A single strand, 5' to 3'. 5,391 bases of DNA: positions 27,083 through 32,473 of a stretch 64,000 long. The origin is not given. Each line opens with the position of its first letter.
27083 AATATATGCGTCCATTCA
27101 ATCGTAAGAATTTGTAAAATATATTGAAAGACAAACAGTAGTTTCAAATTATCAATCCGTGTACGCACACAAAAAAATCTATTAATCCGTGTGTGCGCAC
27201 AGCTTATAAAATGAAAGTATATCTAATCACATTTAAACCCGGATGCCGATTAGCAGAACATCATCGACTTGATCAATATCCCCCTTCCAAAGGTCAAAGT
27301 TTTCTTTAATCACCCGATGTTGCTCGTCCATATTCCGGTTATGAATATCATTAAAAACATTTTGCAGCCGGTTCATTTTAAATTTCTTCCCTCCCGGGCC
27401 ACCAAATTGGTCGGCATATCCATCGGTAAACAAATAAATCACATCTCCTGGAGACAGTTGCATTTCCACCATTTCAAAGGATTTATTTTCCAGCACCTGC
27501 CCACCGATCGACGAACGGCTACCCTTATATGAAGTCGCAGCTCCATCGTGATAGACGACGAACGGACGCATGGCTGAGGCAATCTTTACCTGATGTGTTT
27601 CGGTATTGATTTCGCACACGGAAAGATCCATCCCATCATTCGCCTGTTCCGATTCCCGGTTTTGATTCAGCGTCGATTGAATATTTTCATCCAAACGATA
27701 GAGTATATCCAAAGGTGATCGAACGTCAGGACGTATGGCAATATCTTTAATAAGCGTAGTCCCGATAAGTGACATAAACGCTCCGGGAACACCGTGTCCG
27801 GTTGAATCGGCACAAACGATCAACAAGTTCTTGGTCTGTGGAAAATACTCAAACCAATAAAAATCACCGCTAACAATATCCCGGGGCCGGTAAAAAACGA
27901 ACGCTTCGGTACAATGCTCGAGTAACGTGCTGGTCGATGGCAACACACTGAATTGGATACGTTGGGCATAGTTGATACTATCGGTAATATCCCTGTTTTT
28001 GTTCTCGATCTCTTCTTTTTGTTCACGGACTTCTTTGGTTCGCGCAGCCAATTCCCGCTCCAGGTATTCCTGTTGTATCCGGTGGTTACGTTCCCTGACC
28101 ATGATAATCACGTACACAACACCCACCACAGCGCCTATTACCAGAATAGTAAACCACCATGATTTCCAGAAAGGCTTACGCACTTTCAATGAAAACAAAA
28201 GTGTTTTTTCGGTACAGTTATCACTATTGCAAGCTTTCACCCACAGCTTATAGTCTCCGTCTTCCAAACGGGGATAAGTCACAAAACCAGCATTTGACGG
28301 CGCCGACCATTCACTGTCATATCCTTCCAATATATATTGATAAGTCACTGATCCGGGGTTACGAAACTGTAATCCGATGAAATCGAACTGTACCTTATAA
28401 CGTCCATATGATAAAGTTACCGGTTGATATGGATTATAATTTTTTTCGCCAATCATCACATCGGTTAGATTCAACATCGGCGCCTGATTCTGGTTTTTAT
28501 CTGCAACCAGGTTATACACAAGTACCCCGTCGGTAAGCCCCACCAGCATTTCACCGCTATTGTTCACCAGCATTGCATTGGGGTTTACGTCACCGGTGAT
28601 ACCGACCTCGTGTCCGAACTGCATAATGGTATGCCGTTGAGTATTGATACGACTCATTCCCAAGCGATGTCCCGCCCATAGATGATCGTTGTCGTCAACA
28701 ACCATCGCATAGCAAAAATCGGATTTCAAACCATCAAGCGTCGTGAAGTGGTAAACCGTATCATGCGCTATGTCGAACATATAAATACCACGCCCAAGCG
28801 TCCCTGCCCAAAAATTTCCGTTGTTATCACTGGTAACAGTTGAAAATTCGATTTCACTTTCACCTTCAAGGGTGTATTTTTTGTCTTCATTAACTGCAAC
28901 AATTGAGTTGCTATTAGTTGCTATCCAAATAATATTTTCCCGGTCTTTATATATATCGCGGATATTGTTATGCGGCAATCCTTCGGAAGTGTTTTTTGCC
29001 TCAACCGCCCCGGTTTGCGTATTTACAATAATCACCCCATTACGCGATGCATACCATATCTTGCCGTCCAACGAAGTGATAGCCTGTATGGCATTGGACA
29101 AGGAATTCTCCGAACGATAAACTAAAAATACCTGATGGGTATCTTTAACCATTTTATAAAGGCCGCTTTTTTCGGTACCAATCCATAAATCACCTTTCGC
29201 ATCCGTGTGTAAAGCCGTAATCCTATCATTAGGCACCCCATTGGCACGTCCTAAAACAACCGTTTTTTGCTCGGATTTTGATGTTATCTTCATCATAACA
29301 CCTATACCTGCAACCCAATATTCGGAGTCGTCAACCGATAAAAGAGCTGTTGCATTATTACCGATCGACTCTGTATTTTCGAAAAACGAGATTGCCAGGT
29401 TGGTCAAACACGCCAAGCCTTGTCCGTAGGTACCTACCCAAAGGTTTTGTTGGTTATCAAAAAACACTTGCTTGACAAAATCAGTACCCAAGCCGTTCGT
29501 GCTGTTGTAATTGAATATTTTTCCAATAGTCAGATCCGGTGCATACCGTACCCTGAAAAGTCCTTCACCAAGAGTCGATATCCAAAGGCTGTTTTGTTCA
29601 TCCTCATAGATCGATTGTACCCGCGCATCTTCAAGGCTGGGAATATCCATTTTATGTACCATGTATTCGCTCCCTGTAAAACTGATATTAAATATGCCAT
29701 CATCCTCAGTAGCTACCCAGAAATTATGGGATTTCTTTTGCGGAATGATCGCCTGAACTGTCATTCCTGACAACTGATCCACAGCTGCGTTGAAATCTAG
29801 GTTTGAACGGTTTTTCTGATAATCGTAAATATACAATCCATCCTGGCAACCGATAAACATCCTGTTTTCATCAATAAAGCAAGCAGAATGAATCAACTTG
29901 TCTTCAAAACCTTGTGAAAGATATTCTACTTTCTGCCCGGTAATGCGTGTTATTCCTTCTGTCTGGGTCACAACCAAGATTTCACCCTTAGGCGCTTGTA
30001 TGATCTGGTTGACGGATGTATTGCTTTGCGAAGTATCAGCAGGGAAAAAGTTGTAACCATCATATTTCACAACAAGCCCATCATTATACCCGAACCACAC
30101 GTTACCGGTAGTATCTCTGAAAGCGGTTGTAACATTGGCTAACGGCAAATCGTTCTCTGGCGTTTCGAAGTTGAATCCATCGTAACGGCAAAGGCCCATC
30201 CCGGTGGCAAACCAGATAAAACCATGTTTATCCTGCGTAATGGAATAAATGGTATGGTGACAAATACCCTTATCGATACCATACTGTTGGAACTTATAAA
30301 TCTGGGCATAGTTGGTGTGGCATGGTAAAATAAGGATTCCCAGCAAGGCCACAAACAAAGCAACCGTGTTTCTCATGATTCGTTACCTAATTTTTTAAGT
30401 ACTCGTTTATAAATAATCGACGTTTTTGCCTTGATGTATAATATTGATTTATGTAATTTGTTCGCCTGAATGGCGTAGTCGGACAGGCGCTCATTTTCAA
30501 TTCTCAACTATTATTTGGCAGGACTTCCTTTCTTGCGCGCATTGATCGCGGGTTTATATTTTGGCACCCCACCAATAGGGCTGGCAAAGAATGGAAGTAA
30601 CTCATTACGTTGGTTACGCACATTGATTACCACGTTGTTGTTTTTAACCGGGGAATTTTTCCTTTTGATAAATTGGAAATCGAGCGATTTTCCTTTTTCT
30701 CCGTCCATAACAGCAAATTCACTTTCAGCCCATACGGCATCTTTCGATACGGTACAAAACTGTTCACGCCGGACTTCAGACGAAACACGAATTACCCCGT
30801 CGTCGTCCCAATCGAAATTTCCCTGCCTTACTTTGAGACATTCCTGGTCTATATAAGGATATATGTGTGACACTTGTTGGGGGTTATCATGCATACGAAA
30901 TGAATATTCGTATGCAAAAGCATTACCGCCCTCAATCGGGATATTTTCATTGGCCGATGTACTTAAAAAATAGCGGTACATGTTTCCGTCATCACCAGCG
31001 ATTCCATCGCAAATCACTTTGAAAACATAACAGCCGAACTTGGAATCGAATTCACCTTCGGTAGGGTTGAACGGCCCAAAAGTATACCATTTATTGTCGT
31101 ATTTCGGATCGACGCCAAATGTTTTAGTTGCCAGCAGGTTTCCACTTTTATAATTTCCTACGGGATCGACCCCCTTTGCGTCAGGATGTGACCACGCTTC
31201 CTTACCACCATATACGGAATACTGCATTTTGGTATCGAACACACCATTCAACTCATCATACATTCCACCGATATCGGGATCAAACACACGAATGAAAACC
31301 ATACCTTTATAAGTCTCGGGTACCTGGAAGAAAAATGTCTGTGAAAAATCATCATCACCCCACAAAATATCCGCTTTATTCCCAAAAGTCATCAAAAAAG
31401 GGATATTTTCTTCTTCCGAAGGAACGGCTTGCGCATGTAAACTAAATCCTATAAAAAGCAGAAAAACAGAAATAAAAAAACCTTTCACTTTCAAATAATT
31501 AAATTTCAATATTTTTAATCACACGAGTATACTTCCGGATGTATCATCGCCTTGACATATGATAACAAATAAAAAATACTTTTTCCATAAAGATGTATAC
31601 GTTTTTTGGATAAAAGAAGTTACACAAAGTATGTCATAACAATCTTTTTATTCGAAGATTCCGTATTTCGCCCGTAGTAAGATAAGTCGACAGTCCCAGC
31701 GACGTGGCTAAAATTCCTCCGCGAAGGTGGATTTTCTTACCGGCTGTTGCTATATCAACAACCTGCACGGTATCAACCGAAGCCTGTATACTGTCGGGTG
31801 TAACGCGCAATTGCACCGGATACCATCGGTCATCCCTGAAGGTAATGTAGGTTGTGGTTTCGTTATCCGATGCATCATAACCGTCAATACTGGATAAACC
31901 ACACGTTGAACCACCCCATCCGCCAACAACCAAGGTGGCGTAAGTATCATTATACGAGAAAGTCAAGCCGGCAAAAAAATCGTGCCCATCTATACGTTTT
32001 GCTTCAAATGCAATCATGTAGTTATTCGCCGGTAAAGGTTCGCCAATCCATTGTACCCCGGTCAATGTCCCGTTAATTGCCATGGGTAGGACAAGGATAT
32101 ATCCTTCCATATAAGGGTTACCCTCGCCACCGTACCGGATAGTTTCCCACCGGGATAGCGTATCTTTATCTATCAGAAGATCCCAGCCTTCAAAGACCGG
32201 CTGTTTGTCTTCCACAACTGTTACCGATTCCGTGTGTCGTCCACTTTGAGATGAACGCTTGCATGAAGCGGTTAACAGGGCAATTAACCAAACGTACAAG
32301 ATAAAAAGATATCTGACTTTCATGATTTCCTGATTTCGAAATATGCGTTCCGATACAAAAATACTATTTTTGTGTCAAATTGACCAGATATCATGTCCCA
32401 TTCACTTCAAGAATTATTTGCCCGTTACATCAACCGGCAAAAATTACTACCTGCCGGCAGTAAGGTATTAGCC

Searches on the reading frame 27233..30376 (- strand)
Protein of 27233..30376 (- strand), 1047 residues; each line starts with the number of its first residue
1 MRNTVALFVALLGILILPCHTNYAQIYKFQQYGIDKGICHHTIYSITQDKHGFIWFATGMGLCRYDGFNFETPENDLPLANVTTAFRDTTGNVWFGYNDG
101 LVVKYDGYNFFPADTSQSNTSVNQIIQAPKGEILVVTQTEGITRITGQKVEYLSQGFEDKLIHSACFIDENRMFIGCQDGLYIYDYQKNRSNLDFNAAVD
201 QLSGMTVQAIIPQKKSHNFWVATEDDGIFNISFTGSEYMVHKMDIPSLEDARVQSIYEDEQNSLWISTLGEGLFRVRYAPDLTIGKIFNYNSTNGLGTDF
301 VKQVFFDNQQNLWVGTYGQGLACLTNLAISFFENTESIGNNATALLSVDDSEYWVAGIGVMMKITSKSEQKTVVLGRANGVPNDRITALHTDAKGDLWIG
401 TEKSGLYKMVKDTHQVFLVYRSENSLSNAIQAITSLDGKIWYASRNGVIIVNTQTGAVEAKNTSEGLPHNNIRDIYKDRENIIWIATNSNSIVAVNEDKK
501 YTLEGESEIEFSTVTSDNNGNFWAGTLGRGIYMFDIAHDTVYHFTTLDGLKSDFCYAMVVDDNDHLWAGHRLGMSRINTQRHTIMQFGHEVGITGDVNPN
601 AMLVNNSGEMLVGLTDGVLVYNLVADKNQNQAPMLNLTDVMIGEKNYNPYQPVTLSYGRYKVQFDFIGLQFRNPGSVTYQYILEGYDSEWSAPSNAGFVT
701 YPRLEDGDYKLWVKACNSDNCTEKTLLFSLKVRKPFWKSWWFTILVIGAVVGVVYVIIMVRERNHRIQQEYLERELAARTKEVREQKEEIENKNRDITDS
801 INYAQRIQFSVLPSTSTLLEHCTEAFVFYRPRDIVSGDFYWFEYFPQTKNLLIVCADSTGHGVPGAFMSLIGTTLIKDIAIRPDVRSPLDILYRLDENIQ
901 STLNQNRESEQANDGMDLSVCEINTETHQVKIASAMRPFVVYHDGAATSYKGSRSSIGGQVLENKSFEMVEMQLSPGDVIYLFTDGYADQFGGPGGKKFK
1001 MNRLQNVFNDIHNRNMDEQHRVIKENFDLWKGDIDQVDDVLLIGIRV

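Call 65: search_protein_families(library=pfam, proteins=[window:27233-30376:-], max_evalue=0.001)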
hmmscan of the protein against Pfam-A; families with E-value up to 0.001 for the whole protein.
window:27233-30376:- (1047 aa): 3 families
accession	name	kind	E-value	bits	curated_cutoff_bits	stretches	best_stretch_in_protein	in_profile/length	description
PF07494.17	Reg_prop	-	1.1e-33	111.3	20.4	1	466-488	1-23/24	Two component regulator propeller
PF07228.17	SpoIIE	-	3.5e-21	76.5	25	1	849-1047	3-191/192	Stage II sporulation protein E (SpoIIE)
PF07495.19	Y_Y_Y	-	4.6e-11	42.9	26.6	1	671-720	2-51/65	Y_Y_Y domain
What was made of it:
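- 27233..30376 (-): Upstream neighbour: a 1047-aa sensor (Reg_prop propeller, Y_Y_Y, TM, SpoIIE/PP2C phosphatase). A possible regulator, not shown to belong to the cassette. call 65.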

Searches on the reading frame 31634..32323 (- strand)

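Call 76: search_protein_families(library=pfam, proteins=[window:31634-32323:-], max_evalue=0.00001)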
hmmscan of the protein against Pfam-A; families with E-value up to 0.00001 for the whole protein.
window:31634-32323:- (229 aa): 1 family
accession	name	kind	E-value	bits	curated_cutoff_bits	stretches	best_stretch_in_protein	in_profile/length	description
PF06439.18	3keto-disac_hyd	-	7.4e-06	26.6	26.8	0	97-225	63-186/187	3-keto-disaccharide hydrolase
